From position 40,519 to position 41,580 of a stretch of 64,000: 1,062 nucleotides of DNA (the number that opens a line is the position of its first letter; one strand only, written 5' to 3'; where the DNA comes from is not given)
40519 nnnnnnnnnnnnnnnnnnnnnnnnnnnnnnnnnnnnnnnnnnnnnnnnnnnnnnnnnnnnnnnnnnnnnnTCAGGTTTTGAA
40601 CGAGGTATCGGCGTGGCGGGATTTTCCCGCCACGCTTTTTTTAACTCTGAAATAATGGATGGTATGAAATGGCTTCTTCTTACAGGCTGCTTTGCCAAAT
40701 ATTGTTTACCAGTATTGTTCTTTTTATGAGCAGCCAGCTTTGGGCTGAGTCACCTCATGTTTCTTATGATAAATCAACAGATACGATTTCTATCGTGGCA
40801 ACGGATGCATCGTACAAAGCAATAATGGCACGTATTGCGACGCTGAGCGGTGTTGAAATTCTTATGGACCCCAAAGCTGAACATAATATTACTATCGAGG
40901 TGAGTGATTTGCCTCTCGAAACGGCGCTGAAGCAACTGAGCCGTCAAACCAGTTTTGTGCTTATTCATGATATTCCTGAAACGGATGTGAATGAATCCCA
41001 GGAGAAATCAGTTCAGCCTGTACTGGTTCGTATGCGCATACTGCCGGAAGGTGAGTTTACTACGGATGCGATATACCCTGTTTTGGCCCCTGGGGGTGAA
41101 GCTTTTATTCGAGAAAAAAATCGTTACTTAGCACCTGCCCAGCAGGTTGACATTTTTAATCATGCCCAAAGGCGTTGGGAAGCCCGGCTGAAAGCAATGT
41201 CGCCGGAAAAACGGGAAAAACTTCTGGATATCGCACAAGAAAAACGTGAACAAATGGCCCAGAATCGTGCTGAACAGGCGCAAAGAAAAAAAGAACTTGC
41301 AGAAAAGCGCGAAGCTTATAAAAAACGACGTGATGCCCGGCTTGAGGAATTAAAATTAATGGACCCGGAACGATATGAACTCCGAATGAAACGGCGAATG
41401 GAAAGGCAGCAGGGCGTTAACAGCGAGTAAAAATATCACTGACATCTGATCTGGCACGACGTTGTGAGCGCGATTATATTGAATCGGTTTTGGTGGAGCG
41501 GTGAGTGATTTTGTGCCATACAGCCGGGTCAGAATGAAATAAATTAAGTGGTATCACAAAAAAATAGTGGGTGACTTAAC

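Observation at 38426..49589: Four-gene cell-surface cluster next to, but not tagged for, the exosortase system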

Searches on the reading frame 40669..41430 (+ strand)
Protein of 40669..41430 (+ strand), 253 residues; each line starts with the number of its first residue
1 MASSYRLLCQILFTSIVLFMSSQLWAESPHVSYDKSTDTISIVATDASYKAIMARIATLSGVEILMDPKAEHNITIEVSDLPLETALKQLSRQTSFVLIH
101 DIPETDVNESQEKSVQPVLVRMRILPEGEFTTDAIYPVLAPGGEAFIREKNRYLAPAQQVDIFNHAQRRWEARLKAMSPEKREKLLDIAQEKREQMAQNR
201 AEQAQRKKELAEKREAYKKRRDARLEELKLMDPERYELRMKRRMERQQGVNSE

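Call 8: search_protein_families(library=pfam, proteins=[window:40669-41430:+], max_evalue=0.01)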
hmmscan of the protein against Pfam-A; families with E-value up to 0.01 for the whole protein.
window:40669-41430:+ (253 aa): 1 family
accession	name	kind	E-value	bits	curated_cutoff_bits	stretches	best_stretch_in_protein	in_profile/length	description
PF09845.14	OapC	-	0.0022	18.7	23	1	181-248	46-112/133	Origin-associated protein OapC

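Call 9: search_protein_families(library=ncbifam, proteins=[window:40669-41430:+], max_evalue=0.01)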
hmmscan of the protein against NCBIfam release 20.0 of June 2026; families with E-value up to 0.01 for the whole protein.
window:40669-41430:+ (253 aa): 0 families

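Call 29: find_homologous_proteins(query=window:40669-41430:+)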
Query window:40669-41430:+ (253 aa): 22 proteins with E <= 0.001 among 738 candidates.
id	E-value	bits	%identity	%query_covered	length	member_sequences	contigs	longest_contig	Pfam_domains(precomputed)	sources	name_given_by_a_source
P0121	1.5e-156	537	100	100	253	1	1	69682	-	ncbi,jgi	-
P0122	1.1e-155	534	100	100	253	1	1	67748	-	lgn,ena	-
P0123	1.3e-154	531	98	100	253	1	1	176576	-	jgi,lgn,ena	-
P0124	1.9e-141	488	89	100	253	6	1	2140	-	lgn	-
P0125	1.4e-137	475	87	100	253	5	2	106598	-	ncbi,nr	ncbi:MAG: hypothetical protein L3J98_06940 [Gammaproteobacteria bacterium]|nr:hypothetical protein [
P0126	1.6e-136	471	90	98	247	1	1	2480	-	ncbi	-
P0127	1.6e-131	455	85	100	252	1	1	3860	-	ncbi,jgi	-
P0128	2.3e-121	422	78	100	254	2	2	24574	-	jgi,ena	-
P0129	4.1e-120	418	77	100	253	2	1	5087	-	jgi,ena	-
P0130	6.1e-118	411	78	98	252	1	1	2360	-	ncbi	-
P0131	3.8e-114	398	76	96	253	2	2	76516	-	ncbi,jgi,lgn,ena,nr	ncbi:MAG TPA: hypothetical protein ENK04_15015 [Gammaproteobacteria bacterium]|nr:hypothetical prote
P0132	9.8e-111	387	71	100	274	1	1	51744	-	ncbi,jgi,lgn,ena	-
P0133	9.4e-107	374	85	81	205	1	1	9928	-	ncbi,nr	ncbi:MAG: hypothetical protein L3J84_14375, partial [Gammaproteobacteria bacterium]|nr:hypothetical 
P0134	6.5e-106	371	71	98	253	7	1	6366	-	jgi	-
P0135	3.8e-102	359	64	100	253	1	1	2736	-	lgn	-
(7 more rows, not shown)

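Call 30: find_encoding_contigs(protein=P0125, flank=10000, max_places=2)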
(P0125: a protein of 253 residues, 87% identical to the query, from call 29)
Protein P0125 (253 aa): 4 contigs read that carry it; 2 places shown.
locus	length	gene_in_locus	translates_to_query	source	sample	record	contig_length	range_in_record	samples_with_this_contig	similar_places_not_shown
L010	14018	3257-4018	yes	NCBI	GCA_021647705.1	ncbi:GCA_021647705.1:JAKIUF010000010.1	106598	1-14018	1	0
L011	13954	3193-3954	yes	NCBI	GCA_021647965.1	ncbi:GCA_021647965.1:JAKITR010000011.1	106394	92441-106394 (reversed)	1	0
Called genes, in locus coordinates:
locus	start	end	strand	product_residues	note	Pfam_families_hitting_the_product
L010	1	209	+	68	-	?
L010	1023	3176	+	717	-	-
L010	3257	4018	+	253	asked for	-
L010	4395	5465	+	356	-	PF00534:Glycos_transf_1 (weak), PF13692:Glyco_trans_1_4, PF13524:Glyco_trans_1_2 (faint)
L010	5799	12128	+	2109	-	PF07081:DUF1349 (weak), PF17851:GH43_C2 (weak), PF16656:Pur_ac_phosph_N, PF16656:Pur_ac_phosph_N (weak), PF17851:GH43_C2, PF16656:Pur_ac_phosph_N, PF17851:GH43_C2 (weak), PF16656:Pur_ac_phosph_N, +8 more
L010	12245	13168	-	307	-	PF00535:Glycos_transf_2, PF10111:Glyco_tranf_2_2 (weak), PF13641:Glyco_tranf_2_3 (weak)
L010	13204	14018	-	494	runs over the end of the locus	PF01943:Polysacc_synt, PF13440:Polysacc_synt_3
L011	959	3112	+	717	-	-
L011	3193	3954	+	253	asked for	-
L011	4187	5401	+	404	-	PF00534:Glycos_transf_1 (weak), PF13692:Glyco_trans_1_4, PF13524:Glyco_trans_1_2 (faint)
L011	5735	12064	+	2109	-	PF07081:DUF1349 (weak), PF17851:GH43_C2 (weak), PF16656:Pur_ac_phosph_N, PF16656:Pur_ac_phosph_N (weak), PF17851:GH43_C2, PF16656:Pur_ac_phosph_N, PF17851:GH43_C2 (weak), PF16656:Pur_ac_phosph_N, +8 more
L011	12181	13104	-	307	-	PF00535:Glycos_transf_2, PF10111:Glyco_tranf_2_2 (weak), PF13641:Glyco_tranf_2_3 (weak)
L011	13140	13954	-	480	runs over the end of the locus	PF01943:Polysacc_synt, PF13440:Polysacc_synt_3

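Call 31: find_encoding_contigs(protein=P0131, flank=10000, max_places=2)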
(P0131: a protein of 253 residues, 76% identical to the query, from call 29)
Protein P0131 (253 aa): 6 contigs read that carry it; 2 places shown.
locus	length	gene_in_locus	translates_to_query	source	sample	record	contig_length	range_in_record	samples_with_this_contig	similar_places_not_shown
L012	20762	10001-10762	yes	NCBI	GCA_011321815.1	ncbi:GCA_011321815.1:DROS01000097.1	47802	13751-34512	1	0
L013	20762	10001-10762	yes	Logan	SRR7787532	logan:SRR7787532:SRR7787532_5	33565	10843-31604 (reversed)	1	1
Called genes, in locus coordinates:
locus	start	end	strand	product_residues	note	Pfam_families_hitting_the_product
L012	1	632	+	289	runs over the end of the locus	PF03705:CheR_N, PF01739:CheR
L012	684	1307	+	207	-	PF03975:CheD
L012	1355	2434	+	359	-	PF00072:Response_reg, PF01339:CheB_methylest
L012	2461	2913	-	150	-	PF00072:Response_reg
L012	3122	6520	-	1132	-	PF00580:UvrD-helicase, PF13245:AAA_19, PF13361:UvrD_C, PF13538:UvrD_C_2 (faint), PF12705:PDDEXK_1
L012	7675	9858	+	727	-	-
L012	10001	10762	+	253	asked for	-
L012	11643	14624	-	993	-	PF12705:PDDEXK_1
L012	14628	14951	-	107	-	PF12797:Fer4_2 (faint), PF12837:Fer4_6 (faint), PF12838:Fer4_7 (faint), PF14697:Fer4_21 (faint), PF13183:Fer4_8 (faint), PF13484:Fer4_16 (faint), PF00037:Fer4 (weak), PF11953:DUF3470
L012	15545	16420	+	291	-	-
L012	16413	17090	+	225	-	-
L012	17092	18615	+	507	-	PF13641:Glyco_tranf_2_3, PF00535:Glycos_transf_2 (faint), PF13632:Glyco_trans_2_3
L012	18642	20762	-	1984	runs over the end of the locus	PF05593:RHS_repeat, PF25023:TEN_YD-shell, PF05593:RHS_repeat, PF25023:TEN_YD-shell, PF05593:RHS_repeat, PF05593:RHS_repeat, PF25023:TEN_YD-shell, PF05593:RHS_repeat, +7 more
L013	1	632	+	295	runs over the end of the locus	PF03705:CheR_N, PF01739:CheR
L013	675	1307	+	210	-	PF03975:CheD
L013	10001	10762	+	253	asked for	-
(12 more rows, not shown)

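Call 41: find_related_loci(query=A2, collection=genome_contigs, flank=9000)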
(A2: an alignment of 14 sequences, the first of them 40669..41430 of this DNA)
Query A2 (253 aa) in genome_contigs; peptide patterns used: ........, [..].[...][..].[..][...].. (x = any residue, [..] = any of these).
45 stretches matched a pattern; 5 encode a relative of the query (tblastn E <= 1e-3); 5 distinct loci.
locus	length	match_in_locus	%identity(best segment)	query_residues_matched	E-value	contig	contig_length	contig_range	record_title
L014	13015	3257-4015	87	1-253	4e-152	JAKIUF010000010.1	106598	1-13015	MAG: Gammaproteobacteria bacterium isolate D100SM.bin.11 NODE_60_length_106598_cov_5.826274, whole genome shotgun sequen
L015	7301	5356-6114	87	1-253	3e-151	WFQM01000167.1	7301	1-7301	MAG: Gammaproteobacteria bacterium isolate S013_42 k151_237952, whole genome shotgun sequence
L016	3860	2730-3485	85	1-253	4e-149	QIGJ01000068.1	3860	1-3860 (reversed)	MAG: Gammaproteobacteria bacterium isolate SZUA-152 Ga0063293_10048624, whole genome shotgun sequence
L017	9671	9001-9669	84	1-223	8e-130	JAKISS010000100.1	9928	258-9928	MAG: Gammaproteobacteria bacterium isolate D96SM.bin.23 NODE_4724_length_9928_cov_52.542088, whole genome shotgun sequen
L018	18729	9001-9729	76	1-243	1e-125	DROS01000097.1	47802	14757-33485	MAG TPA_asm: Gammaproteobacteria bacterium isolate HyVt-540 HyVt-540_k145_839348, whole genome shotgun sequence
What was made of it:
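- Tried and rejected: It returned only 5 loci, all close gammaproteobacterial MAGs, because the search patterns were too strict (call 41).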

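Call 44: predict_structure(alignment_id=A2)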
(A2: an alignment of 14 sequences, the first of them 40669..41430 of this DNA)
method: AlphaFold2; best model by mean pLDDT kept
length: 253 residues; sequences in the alignment: 14
mean_pLDDT: 73.3   pTM: 0.44
mean pLDDT of the five models: 73.3, 71.9, 71.8, 69.9, 60.2
residues with pLDDT >= 90: 39; 70-90: 133; 50-70: 42; < 50: 39
segments of 3 or more residues with pLDDT < 50: 20-26, 106-112, 141-164
pLDDT, mean of each block of 10 residues (from residue 1): 68 63 54 81 87 81 78 86 87 80 53 62 76 64 35 39 51 78 81 84 92 94 91 92 81 54
secondary structure, 60 per line:
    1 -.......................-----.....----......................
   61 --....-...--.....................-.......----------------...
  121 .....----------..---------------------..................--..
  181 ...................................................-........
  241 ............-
elements in order: H2-24 E30-34 E39-48 H49-60 E63-66 E73-82 H83-93 E95-101 E118-125 H159-176 H179-231 H233-252
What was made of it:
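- On Secretin N0 / STN fold: P2: The model's pLDDT over the domain is about 80-87 (call 44).
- On Secretin or TonB-dependent transducer: P2: No such Pfam domain was found (calls 8, 44).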

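Call 47: fold_search(model_id=the predicted structure, library=pdb)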
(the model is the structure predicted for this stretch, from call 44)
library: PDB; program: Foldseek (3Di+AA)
matches with E <= 10: 235; with E <= 0.001: 0
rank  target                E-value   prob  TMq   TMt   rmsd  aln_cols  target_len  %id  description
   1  4ec5_B                6.1e-02  0.96  0.22  0.26   6.6        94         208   16  Crystal structure of the S210C (dimer) mutant from the N-terminal domain of the secretin XcpQ from Pseudomonas aerugin (released 2012-12-05)
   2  4av2_A                8.3e-02  0.96  0.24  0.22  12.9       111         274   14  Single particle electron microscopy of PilQ dodecameric complexes from Neisseria meningitidis. (released 2012-10-17)
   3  4jtm_A                8.8e-02  0.96  0.24  0.64   4.9        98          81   12  Structure of the N0 domain of the type II secretin from enterotoxigenic Escherichia coli (released 2013-07-03)
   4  6g41_A                9.9e-02  0.12  0.12  0.11  19.0       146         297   11  Crystal structure of SeMet-labeled mavirus penton protein (released 2018-07-04)
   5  6g41_C                1.1e-01  0.10  0.12  0.11  17.6       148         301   14  Crystal structure of SeMet-labeled mavirus penton protein (released 2018-07-04)
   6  7pmp_MODEL_1_A        1.3e-01  0.91  0.22  0.47   5.1        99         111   16  Solution structure of Legionella pneumophila LspD (released 2022-09-14)
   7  4ec5_A                1.6e-01  0.93  0.23  0.26   7.1        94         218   14  Crystal structure of the S210C (dimer) mutant from the N-terminal domain of the secretin XcpQ from Pseudomonas aerugin (released 2012-12-05)
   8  3jc8_Qa               1.7e-01  0.91  0.25  0.15  14.4       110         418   17  Architectural model of the type IVa pilus machine in a piliated state (released 2016-03-16)
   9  4ar0_MODEL_1_A        1.7e-01  0.90  0.25  0.46  12.5       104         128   16  N0 domain of Neisseria meningitidis Pilus assembly protein PilQ (released 2012-10-17)
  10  5ngi_A                1.8e-01  0.93  0.23  0.28   7.4        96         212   14  Structure of XcpQN012 (released 2018-01-24)
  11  3oss_D                1.9e-01  0.92  0.25  0.38   5.6        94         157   13  The crystal structure of enterotoxigenic Escherichia coli GspC-GspD complex from the type II secretion system (released 2011-08-03)
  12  4m0n                  2.2e-01  0.72  0.22  0.26   9.1       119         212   13  Crystal structure of a putative anti-sigma factor (BDI_1681) from Parabacteroides distasonis ATCC 8503 at 1.65 A resolut (released 2013-10-16)
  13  4m0h_A                2.2e-01  0.60  0.21  0.24   7.4       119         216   12  Crystal structure of a putative anti-sigma factor (BDI_1681) from Parabacteroides distasonis ATCC 8503 at 2.50 A resol (released 2013-10-16)
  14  2o5p_A                3.1e-01  0.60  0.20  0.07   7.5       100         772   11  Crystal structure of the full length ferric pyoverdine outer membrane receptor FpvA of Pseudomonas aeruginosa in its a (released 2007-10-30)
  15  5ngi_B                3.5e-01  0.85  0.24  0.28   4.3        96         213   14  Structure of XcpQN012 (released 2018-01-24)
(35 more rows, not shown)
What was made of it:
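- Checked: Foldseek finds secretin N0 domains with probability 0.90-0.96 and TM 0.64 to GspD N0 (call 47).
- N0/STN domains are periplasmic modules (call 47).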

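Call 70: search_solved_structures(query=A2, max_evalue=1)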
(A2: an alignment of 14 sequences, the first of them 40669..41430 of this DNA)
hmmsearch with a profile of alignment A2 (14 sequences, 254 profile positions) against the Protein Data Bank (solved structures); distinct sequences matched with E-value up to 1: 2.
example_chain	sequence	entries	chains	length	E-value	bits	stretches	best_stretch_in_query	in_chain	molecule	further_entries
4ar0_A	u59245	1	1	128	0.099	15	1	40-89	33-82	TYPE IV PILUS BIOGENESIS AND COMPETENCE PROTEIN PILQ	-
6w6m_A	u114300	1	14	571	0.26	13.7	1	16-88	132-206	Type IV pilus secretin PilQ family protein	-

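Call 80: search_protein_representatives(alignment_id=A2)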
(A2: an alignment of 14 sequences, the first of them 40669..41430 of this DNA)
Query: 14 sequences, 254 profile positions. Proteins with E-value up to 0.001 (for the whole library): 781; up to 1e-10: 187; up to 1e-30: 46. The best 150 are listed.
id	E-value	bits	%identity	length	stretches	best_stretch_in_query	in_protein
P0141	1.5e-111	388.0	-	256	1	1-250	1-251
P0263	3.6e-66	239.3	-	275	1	18-250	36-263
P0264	7.8e-62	225.1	-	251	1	7-250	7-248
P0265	2.1e-61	223.7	-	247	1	6-246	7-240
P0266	1.4e-52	194.8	-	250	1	11-252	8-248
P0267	9.4e-51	188.8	-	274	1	10-248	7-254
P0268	1.3e-48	181.8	-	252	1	8-250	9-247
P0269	2.3e-47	177.7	-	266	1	7-251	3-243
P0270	2.9e-47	177.4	-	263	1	9-251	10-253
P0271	3.1e-47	177.3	-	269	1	6-252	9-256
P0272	5.3e-47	176.5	-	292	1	27-253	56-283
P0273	3.7e-46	173.8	-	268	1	11-251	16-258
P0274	4.3e-46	173.5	-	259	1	15-250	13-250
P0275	6.1e-46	173.1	-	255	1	7-250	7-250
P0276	2.1e-45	171.3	-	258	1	7-251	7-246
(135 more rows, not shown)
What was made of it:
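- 40669..41430 (+): P2: 253-aa secreted protein. It has a signal peptide, a secretin-N0/STN-like domain (about residues 30-125), an invariant motif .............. (139-152) and a 95-residue Glu/Arg/Lys-rich helix. Second gene of the conserved pair. The best hits are mostly 230-290 aa and match over the full length (call 80).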

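Call 85: search_protein_families(library=padloc, proteins=[window:40669-41430:+], max_evalue=0.01)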
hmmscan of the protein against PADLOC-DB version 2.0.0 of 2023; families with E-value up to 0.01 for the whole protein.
window:40669-41430:+ (253 aa): 0 families

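Call 86: search_protein_families(library=phrogs, proteins=[window:40669-41430:+], max_evalue=0.01)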
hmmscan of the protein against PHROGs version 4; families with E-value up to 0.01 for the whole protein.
window:40669-41430:+ (253 aa): 0 families

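Call 88: search_protein_families(library=pfam, alignment_id=A2, max_evalue=1)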
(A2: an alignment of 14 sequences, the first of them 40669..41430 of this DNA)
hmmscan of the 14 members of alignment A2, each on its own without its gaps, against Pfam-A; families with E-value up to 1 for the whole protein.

A. member 1, window:40669-41430:+ (253 aa): 4 families
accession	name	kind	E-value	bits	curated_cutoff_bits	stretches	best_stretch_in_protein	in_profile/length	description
PF09845.14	OapC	-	0.0022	18.7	23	1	181-248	46-112/133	Origin-associated protein OapC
PF07660.19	STN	-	0.19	12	28.4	1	71-96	13-38/52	Secretin and TonB N terminus short domain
PF11777.13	DUF3316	-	0.23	11.8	24.4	1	11-79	3-66/145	Protein of unknown function (DUF3316)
PF10186.14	ATG14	-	0.5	9.8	33.2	1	184-224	77-114/347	Vacuolar sorting 38 and autophagy-related subunit 14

B. families by the number of members that match (of 14 scanned): 20 families
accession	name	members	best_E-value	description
PF09845.14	OapC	12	0.00054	Origin-associated protein OapC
PF07660.19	STN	11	0.00056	Secretin and TonB N terminus short domain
PF12787.12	EcsC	2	0.051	EcsC protein family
PF11777.13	DUF3316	2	0.23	Protein of unknown function (DUF3316)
PF08537.15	NBP1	1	0.0029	Fungal Nap binding protein NBP1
PF17755.6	UvrA_DNA-bind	1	0.023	UvrA DNA-binding domain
PF07046.16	CRA_rpt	1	0.062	Cytoplasmic repetitive antigen (CRA) like repeat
PF08965.17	Aca2_YdiL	1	0.12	Aca2/YdiL-like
PF02844.21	GARS_N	1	0.13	Phosphoribosylglycinamide synthetase, N domain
PF21305.2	type_II_gspD_N0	1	0.17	GspD-like, N0 domain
PF16344.10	FecR_C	1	0.18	FecR, C-terminal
PF22468.2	ACT_9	1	0.19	ACT domain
PF22255.2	Gp44-like_2nd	1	0.24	Baseplate hub protein gp44-like, second domain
PF10186.14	ATG14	1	0.5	Vacuolar sorting 38 and autophagy-related subunit 14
PF09781.14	NDUF_B5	1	0.54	NADH:ubiquinone oxidoreductase, NDUFB5/SGDH subunit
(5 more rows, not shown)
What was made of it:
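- On STN domain (Pfam PF07660): P2: Eleven of 14 relatives hit below threshold, with best E 5.6e-4 (call 88).
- Checked: Eleven of 14 family members hit Pfam STN below threshold (call 88).
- The P2 N-terminal domain resembles secretin N0/STN (calls 47, 70, 88).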

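Call 95: list_cluster_members(proteins=[window:40669-41430:+, window:38426-40588:+, window:43281-49589:+])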
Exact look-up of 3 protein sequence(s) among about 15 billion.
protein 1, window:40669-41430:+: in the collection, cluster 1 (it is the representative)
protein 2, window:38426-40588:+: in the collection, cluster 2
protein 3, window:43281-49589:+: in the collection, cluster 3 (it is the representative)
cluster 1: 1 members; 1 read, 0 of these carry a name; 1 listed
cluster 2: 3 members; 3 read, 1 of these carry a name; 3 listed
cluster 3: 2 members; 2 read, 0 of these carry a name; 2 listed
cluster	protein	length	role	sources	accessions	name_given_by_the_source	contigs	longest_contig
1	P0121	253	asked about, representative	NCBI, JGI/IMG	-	-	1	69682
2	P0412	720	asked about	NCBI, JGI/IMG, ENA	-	-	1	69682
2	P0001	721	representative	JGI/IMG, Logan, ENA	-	-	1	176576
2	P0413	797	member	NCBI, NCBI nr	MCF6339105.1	MAG: hypothetical protein L3J84_14370 [Gammaproteobacteria bacterium] | hypothetical protein [Gammaproteobacteria bacterium]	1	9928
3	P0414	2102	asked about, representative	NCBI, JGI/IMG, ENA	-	-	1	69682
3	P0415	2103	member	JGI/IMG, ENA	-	-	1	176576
